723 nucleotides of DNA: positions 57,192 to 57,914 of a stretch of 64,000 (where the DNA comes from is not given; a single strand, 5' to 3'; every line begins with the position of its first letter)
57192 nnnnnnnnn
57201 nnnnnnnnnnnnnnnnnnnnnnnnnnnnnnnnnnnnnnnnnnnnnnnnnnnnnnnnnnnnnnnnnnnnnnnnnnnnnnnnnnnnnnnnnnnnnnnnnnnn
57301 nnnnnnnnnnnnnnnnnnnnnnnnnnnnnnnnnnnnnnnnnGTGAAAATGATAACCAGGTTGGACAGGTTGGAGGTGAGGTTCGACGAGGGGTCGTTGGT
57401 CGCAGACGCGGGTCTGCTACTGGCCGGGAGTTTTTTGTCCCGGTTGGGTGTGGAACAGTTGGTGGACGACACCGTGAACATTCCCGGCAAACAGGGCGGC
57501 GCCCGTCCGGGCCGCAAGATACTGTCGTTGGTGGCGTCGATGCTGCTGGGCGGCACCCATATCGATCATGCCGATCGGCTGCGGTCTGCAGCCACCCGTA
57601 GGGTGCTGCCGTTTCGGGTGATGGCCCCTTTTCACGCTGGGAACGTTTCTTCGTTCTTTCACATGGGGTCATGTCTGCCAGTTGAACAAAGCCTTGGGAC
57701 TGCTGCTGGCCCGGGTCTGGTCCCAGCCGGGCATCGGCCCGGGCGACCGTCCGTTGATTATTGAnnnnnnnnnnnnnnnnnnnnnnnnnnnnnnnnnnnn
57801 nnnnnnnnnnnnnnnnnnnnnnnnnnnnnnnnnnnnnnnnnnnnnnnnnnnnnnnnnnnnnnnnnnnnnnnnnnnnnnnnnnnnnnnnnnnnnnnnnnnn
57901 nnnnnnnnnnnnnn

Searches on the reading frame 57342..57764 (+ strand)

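Call 10: search_protein_families(library=padloc, proteins=[window:57342-57764:+], max_evalue=0.01)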
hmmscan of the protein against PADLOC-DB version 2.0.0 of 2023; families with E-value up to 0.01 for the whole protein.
window:57342-57764:+ (140 aa): 0 families

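Call 25: search_protein_families(library=pfam, proteins=[window:57342-57764:+], max_evalue=0.01)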
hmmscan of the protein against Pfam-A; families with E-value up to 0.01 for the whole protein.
window:57342-57764:+ (140 aa): 1 family
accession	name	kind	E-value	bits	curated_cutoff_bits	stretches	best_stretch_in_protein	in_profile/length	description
PF13701.12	DDE_Tnp_1_4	-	0.0027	16.4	34.7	1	9-82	8-83/435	Transposase DDE domain group 1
